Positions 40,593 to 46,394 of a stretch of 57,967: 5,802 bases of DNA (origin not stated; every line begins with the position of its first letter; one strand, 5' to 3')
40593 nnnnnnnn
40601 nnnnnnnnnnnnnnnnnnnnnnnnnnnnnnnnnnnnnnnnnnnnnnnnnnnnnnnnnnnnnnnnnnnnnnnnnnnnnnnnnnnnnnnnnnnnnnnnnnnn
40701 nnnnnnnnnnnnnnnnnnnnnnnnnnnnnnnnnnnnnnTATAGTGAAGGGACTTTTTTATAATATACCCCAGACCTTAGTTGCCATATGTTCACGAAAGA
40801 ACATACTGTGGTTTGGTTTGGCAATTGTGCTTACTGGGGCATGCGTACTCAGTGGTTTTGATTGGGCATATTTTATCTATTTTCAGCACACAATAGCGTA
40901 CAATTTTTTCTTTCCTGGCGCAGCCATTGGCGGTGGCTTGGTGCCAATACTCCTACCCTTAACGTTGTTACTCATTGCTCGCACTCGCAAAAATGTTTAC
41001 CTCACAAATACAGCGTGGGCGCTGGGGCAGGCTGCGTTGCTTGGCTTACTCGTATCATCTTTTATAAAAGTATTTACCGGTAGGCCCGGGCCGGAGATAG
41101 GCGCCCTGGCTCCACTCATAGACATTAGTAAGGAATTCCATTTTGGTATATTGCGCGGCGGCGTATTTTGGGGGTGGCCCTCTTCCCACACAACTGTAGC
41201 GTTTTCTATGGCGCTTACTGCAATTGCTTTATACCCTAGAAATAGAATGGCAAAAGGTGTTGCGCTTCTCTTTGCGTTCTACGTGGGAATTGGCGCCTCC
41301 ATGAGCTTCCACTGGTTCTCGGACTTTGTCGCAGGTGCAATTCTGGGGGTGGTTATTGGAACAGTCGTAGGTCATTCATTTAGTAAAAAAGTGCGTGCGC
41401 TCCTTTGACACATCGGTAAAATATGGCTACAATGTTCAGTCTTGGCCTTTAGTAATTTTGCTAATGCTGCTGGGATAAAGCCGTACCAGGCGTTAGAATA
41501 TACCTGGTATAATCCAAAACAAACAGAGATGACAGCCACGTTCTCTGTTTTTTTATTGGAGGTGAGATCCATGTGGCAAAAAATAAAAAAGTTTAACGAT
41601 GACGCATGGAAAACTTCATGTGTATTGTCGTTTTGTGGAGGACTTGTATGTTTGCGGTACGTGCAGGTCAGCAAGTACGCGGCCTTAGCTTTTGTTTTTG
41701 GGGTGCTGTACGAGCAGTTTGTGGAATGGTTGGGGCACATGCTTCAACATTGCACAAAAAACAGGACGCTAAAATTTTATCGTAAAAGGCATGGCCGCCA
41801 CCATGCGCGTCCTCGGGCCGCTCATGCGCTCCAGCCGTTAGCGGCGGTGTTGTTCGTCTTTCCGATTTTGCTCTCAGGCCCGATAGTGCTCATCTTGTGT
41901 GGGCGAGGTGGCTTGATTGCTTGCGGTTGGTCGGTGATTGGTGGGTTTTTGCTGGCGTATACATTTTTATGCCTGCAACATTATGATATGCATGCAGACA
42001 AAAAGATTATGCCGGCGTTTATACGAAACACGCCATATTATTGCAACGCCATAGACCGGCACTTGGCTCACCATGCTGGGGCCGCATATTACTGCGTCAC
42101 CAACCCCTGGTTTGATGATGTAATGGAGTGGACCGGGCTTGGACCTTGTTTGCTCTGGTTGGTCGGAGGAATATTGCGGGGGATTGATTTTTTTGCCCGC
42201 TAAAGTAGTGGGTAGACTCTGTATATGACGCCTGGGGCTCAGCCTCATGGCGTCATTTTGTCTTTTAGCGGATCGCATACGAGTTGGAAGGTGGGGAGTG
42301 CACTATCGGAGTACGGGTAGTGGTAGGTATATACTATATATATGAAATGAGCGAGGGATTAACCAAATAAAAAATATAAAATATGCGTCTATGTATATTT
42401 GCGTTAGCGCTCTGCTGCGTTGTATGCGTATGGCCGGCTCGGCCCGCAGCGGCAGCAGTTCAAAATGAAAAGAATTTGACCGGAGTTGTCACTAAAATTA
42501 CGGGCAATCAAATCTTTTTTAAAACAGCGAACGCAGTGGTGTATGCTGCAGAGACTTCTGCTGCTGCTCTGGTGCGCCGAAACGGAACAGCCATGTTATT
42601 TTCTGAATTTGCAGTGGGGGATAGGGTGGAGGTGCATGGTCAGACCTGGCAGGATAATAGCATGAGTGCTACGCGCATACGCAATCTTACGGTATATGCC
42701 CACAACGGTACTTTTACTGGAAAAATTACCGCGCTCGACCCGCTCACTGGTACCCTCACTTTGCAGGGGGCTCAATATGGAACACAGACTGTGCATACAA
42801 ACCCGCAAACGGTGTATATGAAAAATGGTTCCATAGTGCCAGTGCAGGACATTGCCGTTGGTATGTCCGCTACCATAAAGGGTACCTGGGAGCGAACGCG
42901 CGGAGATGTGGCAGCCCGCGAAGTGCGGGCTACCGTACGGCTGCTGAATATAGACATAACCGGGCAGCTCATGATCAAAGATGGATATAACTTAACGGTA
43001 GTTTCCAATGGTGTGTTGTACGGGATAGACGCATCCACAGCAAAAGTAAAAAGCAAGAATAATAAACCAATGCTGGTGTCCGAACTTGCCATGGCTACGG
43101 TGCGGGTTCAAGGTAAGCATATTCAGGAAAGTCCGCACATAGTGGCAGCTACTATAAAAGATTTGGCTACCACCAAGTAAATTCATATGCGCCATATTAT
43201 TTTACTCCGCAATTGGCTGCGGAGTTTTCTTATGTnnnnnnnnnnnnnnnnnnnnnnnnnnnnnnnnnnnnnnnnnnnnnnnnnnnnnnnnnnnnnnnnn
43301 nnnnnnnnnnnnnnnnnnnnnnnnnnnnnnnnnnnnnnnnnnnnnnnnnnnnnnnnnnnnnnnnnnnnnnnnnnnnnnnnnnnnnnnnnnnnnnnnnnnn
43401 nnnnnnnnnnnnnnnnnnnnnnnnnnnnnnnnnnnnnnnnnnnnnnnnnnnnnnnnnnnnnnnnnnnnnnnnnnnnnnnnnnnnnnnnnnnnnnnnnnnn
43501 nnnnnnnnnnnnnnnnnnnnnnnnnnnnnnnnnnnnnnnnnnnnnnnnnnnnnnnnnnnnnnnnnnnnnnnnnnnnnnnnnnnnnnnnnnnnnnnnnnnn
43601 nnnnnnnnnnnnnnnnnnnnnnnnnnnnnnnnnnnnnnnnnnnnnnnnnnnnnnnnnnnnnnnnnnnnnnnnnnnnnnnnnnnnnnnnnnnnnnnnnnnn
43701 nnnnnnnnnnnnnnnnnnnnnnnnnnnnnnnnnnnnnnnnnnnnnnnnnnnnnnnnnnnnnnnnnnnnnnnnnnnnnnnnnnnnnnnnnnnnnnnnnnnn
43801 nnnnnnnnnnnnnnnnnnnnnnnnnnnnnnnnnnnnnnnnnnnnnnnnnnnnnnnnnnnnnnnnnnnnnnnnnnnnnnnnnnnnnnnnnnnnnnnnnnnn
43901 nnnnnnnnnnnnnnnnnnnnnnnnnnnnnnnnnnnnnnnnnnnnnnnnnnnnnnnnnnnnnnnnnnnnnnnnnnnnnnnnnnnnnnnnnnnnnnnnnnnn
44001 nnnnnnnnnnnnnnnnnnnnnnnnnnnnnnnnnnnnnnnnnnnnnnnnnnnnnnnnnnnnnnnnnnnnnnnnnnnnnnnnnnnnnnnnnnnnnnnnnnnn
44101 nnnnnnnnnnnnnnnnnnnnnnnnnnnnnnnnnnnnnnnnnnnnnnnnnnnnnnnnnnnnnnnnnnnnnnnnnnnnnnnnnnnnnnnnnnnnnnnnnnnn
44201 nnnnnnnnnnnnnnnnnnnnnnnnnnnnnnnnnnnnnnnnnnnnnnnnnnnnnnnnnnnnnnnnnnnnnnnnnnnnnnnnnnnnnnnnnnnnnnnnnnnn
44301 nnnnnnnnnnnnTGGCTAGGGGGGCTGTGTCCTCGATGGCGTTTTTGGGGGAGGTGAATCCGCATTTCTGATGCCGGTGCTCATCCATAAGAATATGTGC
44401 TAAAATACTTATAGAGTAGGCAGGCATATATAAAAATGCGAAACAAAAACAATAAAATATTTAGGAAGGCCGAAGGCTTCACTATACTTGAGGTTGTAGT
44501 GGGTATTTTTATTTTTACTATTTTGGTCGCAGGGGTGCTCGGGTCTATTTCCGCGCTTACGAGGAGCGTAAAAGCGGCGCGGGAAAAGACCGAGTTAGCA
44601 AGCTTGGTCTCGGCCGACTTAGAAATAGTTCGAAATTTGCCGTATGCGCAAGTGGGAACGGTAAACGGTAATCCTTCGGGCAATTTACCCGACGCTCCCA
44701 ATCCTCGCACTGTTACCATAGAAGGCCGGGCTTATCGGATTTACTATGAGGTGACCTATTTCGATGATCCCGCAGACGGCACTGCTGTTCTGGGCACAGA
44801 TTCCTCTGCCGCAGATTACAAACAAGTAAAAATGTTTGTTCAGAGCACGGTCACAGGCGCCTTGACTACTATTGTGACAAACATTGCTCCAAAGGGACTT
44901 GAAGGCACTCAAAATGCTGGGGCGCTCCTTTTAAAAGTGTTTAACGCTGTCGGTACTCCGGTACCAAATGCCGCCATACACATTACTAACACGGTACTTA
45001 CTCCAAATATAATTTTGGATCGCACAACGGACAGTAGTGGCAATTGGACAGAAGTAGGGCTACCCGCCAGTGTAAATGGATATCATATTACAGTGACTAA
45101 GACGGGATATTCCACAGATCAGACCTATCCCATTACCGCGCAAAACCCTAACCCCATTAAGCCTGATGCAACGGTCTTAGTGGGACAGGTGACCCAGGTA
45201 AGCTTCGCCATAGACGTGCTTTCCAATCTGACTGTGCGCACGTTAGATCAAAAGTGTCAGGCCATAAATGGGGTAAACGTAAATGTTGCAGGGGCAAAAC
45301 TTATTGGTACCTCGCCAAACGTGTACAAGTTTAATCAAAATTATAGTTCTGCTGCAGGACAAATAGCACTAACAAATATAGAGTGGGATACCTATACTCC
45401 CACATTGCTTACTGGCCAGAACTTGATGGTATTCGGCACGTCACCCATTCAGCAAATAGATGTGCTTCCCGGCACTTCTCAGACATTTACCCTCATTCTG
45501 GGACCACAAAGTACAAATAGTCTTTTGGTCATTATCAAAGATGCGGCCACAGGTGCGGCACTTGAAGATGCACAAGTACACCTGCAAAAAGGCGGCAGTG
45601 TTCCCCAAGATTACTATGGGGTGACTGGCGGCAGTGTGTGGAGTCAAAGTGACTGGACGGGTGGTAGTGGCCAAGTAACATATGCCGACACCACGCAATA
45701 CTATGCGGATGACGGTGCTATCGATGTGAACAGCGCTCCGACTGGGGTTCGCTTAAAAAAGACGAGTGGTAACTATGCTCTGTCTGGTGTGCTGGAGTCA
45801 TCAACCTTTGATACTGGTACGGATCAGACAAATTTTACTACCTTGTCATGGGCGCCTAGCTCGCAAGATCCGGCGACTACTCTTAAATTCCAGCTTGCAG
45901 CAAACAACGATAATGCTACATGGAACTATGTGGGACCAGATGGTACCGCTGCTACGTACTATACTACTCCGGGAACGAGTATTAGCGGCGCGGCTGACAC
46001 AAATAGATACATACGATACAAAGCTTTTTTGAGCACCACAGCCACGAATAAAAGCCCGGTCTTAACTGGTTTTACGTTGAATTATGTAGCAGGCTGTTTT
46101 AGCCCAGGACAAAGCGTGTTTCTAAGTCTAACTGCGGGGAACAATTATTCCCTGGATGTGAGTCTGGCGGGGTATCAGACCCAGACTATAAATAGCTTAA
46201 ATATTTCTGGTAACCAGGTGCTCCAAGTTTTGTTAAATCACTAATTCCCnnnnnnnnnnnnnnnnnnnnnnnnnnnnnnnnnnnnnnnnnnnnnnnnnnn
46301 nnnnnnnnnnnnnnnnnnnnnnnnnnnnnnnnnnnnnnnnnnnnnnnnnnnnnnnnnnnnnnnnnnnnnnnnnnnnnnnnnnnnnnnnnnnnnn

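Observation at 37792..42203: Candidate lipid scavenging and remodelling locus in a presumed lipid auxotroph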

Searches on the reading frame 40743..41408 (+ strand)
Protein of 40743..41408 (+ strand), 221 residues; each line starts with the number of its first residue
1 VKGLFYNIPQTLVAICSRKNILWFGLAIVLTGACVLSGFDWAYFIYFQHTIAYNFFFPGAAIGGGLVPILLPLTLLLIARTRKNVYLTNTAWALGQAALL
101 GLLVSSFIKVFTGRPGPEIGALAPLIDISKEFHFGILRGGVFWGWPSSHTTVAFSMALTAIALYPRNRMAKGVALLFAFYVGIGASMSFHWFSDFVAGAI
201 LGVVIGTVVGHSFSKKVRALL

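Call 3: search_protein_families(library=pfam, proteins=[window:40743-41408:+], max_evalue=0.1)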
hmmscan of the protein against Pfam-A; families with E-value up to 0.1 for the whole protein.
window:40743-41408:+ (221 aa): 1 family
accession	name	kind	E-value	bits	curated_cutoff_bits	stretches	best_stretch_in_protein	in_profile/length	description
PF01569.27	PAP2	-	6.4e-15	55.5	27.2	1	91-216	2-128/130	PAP2 superfamily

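Call 13: search_protein_families(library=ncbifam, proteins=[window:40743-41408:+], max_evalue=0.01)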
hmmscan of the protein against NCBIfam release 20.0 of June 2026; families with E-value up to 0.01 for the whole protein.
window:40743-41408:+ (221 aa): 1 family
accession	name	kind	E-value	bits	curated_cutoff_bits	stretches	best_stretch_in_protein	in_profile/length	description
NF007975.0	PRK10699.1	equivalog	7.2e-05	22.3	261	1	143-211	157-228/254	phosphatidylglycerophosphatase B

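Call 81: search_solved_structures(query=A4, max_evalue=1, show_alignments=2)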
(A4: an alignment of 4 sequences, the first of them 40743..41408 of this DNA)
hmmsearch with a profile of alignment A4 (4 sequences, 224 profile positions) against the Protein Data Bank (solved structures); distinct sequences matched with E-value up to 1: 2.
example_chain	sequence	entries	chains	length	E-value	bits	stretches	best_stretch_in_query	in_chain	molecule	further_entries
5jwy_A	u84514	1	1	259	0.061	16.5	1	144-207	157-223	Phosphatidylglycerophosphatase B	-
4px7_A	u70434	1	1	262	0.063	16.5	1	144-207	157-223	Phosphatidylglycerophosphatase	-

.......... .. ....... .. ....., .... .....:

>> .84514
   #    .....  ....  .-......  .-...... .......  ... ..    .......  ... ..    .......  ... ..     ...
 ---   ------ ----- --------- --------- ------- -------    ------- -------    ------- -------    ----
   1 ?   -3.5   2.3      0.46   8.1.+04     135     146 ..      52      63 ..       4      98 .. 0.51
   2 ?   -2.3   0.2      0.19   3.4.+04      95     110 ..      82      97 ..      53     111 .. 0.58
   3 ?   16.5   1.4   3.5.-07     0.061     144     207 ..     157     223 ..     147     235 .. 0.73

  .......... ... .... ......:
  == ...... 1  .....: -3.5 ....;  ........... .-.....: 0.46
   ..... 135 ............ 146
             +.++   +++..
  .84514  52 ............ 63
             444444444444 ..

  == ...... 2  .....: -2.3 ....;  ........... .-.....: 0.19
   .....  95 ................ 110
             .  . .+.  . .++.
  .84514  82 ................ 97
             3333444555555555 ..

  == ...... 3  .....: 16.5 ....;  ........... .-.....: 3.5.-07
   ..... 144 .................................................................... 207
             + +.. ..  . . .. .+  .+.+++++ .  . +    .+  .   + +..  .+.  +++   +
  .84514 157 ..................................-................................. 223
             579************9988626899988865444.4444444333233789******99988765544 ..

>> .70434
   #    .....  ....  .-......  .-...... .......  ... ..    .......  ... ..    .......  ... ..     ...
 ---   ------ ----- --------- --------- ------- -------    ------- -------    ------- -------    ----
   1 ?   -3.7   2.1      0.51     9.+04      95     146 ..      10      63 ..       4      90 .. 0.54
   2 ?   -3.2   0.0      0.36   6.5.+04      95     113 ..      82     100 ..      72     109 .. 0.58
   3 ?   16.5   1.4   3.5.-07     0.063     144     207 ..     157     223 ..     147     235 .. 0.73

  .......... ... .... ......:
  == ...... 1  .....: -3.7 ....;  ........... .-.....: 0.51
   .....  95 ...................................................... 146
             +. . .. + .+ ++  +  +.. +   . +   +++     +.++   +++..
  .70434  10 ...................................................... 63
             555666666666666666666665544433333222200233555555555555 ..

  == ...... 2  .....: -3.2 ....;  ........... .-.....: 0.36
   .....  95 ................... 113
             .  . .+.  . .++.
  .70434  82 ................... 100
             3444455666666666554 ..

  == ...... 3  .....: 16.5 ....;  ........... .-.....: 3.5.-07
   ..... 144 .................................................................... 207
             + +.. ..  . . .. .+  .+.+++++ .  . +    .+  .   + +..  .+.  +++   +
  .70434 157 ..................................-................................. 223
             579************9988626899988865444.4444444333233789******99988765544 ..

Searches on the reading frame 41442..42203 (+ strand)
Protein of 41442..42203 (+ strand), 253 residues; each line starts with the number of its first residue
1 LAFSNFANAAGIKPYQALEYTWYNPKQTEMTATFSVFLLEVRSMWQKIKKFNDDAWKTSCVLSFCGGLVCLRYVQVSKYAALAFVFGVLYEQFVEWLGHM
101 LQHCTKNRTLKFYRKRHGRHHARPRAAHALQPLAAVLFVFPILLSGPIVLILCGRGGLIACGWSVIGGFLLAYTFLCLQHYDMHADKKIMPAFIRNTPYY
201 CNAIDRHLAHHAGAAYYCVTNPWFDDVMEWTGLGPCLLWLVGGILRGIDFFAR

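Call 3: search_protein_families(library=pfam, proteins=[window:41442-42203:+], max_evalue=0.1)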
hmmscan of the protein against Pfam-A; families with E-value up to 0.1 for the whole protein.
window:41442-42203:+ (253 aa): 4 families
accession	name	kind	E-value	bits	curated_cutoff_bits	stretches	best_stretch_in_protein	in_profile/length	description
PF04116.19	FA_hydroxylase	-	2.9e-09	37.9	31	1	84-228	1-130/132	Fatty acid hydroxylase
PF10520.15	Lipid_desat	-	0.014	15.9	26.4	0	204-231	125-154/175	Lipid desaturase domain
PF16209.10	PhoLip_ATPase_N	-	0.034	14.3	29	1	73-94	18-39/67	Phospholipid-translocating ATPase N-terminal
PF19519.4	DUF6051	-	0.052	13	27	1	55-112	243-297/406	Family of unknown function (DUF6051)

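Call 13: search_protein_families(library=ncbifam, proteins=[window:41571-42203:+], max_evalue=0.01)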
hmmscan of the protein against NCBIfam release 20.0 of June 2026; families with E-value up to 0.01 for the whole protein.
window:41571-42203:+ (210 aa): 0 families

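Call 47: search_solved_structures(query=window:41571-42203:+, max_evalue=1, show_alignments=2)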
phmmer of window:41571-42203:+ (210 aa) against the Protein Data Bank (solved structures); distinct sequences matched with E-value up to 1: 0.

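Call 50: find_homologous_proteins(query=window:41571-42203:+)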
Query window:41571-42203:+ (210 aa): 1 proteins with E <= 0.001 among 139 candidates.
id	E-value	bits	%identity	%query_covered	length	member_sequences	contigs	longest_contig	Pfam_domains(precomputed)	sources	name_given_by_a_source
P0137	1.3e-145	501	100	100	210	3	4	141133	PF04116.20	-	-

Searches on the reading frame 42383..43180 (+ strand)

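Call 3: search_protein_families(library=pfam, proteins=[window:42383-43180:+], max_evalue=0.1)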
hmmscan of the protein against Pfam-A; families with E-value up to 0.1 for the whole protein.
window:42383-43180:+ (265 aa): 2 families
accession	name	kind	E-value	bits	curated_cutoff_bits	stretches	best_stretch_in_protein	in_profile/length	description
PF18914.6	DUF5666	-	9.9e-13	48.6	27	2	112-181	1-59/60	Domain of unknown function (DUF5666)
PF13360.13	PQQ_2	-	0.034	14.2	27.6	1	94-222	111-229/233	Outer membrane protein assembly factor BamB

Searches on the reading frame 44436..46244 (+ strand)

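Call 7: search_protein_families(library=pfam, proteins=[window:44436-46244:+], max_evalue=0.001)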
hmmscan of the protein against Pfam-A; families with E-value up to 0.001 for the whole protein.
window:44436-46244:+ (602 aa): 3 families
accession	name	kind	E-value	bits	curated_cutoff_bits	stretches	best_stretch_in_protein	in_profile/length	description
PF13620.12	CarboxypepD_reg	-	9.2e-11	42.4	32.3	1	168-257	6-79/82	Carboxypeptidase regulatory-like domain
PF13715.12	CarbopepD_reg_2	-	0.00019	21.8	32.2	0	168-240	5-69/88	CarboxypepD_reg-like domain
PF07963.17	N_methyl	-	0.00028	20.8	21.2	1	10-35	2-27/27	Prokaryotic N-terminal methylation motif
